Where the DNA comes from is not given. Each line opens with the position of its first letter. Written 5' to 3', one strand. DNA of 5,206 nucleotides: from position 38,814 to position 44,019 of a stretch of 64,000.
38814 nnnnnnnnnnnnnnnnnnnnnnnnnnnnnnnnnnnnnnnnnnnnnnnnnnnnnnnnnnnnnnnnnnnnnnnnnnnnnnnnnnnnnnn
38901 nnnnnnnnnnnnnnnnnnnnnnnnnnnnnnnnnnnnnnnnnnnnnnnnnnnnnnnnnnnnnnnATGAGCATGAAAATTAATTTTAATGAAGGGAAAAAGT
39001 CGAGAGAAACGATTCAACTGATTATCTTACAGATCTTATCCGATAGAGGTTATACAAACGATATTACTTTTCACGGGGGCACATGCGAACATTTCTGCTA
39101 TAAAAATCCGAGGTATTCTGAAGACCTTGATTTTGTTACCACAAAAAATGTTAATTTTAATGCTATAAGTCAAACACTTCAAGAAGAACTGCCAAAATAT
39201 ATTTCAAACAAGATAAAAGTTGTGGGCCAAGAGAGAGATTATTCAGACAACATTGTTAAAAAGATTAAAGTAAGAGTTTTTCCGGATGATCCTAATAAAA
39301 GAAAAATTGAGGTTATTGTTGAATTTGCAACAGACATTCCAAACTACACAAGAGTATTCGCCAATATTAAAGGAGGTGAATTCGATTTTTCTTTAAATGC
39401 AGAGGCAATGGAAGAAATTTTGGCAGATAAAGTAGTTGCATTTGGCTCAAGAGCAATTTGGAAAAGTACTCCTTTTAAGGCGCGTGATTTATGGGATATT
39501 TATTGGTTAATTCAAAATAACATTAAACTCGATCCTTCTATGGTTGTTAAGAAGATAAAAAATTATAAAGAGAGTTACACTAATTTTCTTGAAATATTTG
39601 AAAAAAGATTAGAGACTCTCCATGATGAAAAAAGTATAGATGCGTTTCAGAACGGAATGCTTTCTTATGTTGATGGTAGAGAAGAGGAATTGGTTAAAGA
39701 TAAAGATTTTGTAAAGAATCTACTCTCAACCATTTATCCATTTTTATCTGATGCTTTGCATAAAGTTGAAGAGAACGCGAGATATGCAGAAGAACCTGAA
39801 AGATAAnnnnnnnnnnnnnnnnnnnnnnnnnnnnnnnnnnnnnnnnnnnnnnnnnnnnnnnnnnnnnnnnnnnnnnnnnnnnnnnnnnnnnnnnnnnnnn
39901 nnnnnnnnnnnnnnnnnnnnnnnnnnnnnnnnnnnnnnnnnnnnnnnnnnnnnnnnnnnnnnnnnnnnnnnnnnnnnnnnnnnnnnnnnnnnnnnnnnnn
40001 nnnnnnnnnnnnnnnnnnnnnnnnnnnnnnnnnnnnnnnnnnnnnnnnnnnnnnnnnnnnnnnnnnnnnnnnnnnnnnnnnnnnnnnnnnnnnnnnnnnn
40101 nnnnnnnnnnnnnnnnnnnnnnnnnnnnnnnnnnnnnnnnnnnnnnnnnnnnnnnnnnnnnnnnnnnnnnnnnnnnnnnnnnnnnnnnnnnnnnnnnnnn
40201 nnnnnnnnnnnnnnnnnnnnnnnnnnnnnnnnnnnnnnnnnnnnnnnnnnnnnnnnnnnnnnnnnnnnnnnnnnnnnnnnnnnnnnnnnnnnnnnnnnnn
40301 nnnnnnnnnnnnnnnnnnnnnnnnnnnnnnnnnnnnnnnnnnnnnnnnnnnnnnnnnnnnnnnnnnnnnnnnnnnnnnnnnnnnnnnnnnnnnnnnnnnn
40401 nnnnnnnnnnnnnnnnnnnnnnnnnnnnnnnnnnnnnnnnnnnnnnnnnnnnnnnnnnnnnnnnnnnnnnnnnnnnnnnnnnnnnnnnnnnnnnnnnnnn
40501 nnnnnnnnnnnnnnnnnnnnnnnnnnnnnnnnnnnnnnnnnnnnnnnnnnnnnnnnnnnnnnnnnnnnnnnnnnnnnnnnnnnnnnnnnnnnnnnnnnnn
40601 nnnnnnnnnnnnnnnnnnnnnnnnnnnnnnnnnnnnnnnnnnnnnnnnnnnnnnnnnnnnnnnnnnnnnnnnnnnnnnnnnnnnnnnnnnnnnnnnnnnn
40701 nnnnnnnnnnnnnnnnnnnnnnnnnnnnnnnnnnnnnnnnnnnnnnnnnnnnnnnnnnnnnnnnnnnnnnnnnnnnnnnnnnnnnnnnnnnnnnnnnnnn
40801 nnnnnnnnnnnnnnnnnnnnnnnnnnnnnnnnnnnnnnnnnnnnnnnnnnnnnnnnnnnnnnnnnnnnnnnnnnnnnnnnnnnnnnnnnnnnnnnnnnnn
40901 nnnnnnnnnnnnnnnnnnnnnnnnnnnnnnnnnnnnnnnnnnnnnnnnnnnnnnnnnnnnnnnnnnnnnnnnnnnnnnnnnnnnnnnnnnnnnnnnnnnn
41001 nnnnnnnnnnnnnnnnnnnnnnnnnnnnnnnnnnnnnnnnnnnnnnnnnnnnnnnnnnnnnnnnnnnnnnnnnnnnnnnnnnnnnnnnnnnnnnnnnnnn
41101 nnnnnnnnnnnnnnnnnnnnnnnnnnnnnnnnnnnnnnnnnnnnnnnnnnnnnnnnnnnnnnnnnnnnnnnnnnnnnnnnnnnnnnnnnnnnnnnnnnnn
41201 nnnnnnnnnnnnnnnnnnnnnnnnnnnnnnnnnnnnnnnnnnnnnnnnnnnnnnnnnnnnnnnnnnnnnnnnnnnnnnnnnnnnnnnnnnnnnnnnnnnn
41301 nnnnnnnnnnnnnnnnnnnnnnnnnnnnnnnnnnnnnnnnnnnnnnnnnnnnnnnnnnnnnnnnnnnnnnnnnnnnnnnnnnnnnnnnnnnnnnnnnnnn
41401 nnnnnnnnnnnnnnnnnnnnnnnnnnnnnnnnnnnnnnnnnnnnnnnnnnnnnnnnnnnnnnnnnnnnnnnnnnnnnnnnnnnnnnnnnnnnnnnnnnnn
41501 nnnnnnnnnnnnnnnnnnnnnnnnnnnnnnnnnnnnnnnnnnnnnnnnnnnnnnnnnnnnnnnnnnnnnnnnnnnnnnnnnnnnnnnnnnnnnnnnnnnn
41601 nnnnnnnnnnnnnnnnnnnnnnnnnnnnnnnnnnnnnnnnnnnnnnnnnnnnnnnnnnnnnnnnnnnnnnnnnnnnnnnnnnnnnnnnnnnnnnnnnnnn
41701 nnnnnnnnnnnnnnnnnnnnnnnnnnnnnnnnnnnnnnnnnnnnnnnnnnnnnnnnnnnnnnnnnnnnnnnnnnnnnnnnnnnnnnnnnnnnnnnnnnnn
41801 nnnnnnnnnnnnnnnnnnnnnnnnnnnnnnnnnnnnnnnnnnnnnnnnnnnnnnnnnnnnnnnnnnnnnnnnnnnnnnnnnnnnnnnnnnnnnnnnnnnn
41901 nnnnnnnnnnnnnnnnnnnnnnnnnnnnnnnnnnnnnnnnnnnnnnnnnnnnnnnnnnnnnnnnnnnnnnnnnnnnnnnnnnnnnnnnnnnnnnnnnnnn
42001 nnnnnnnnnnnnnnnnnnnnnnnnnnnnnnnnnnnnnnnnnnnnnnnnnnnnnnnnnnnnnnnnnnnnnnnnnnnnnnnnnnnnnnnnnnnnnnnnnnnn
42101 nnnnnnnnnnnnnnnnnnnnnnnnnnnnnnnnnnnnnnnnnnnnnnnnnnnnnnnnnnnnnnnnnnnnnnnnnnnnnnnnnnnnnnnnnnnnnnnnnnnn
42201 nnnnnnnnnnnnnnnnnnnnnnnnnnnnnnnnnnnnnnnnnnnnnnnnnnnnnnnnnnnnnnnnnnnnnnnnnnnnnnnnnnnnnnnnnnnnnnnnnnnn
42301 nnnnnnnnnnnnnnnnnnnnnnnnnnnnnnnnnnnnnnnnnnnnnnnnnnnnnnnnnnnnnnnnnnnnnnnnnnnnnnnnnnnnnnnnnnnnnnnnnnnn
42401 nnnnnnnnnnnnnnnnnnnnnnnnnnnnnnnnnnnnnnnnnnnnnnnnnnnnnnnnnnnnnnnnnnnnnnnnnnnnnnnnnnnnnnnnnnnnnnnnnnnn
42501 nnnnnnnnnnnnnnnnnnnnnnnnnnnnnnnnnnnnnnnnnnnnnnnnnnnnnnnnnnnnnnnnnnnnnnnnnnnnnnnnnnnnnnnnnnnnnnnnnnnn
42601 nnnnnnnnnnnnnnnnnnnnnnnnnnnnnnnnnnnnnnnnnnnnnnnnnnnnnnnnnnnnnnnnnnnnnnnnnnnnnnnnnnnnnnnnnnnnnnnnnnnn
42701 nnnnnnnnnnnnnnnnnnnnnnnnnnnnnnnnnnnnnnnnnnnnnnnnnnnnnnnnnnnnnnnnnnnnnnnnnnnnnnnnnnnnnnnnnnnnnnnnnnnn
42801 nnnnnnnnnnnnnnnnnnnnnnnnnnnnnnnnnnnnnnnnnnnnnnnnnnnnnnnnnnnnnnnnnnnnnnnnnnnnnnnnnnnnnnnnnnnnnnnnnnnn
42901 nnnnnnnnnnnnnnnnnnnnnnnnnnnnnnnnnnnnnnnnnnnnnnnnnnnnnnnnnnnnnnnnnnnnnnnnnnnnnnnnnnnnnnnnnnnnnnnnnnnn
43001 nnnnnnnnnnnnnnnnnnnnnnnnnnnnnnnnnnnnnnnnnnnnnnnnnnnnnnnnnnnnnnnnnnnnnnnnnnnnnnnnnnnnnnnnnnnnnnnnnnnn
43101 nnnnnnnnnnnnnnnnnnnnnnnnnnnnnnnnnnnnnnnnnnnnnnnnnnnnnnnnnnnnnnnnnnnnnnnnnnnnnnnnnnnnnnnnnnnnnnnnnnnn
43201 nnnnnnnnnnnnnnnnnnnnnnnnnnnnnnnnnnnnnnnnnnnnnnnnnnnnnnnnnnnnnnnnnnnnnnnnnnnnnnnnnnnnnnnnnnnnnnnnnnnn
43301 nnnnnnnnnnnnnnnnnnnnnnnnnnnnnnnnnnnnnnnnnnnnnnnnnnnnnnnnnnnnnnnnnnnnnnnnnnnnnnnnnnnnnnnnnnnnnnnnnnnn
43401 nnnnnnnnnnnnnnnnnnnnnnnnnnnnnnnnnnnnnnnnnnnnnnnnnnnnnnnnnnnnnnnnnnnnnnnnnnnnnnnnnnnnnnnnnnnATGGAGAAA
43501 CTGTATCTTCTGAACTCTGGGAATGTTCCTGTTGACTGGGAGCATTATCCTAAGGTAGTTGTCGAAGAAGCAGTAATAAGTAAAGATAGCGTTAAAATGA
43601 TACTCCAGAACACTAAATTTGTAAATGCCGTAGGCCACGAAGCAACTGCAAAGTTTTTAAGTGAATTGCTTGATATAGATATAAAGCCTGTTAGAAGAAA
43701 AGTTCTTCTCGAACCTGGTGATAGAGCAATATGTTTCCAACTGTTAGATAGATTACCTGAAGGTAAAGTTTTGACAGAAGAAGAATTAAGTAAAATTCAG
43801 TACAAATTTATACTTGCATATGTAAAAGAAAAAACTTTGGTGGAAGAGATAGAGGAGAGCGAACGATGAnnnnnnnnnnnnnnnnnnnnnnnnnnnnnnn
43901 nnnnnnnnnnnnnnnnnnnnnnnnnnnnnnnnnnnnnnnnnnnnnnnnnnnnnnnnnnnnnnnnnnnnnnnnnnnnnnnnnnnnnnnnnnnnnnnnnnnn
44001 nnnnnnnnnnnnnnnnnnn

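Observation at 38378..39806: AbiEi/AbiEii toxin-antitoxin (abortive infection) pair embedded in the middle of the paralog array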

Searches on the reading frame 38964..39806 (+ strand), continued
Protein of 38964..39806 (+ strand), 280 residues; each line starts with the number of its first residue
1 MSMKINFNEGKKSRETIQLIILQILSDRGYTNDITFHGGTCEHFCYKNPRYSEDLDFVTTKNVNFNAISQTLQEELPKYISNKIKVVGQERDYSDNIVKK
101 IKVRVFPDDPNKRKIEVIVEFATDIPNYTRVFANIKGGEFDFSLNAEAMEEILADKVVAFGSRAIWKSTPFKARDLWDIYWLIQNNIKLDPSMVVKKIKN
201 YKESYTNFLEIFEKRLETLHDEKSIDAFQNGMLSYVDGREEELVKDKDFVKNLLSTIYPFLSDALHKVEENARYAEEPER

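Call 29: find_related_loci(query=window:38964-39806:+, collection=viral_contigs, flank=10000)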
Query window:38964-39806:+ (280 aa) in viral_contigs; peptide patterns used: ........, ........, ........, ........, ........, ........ (x = any residue, [..] = any of these).
29 stretches matched a pattern, but none encodes a relative of the query by tblastn (E <= 1e-3).

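Call 70: search_protein_families(library=ncbifam, proteins=[window:38964-39806:+], max_evalue=0.01)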
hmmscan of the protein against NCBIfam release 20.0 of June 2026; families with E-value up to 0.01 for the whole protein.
window:38964-39806:+ (280 aa): 0 families

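Call 71: search_protein_families(library=phrogs, proteins=[window:38964-39806:+], max_evalue=0.001)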
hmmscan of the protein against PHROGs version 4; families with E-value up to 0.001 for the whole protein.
window:38964-39806:+ (280 aa): 1 family
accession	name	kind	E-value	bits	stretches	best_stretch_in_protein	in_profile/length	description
phrog_33528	-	unknown function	0.00028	21.6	0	146-203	101-160/197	-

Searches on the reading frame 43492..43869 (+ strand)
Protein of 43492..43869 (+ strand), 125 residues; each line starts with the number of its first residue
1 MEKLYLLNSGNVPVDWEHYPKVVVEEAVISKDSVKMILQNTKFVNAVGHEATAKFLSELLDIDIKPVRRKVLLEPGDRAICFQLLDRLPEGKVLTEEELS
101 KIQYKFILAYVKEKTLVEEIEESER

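Call 68: search_protein_families(library=pfam, proteins=[window:43492-43869:+], max_evalue=0.001)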
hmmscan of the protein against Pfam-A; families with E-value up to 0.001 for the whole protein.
window:43492-43869:+ (125 aa): 1 family
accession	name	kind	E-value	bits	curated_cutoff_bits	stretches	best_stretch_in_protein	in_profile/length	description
PF08960.15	STIV_B116-like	-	1e-26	93.4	26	1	4-105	1-100/101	STIV B116-like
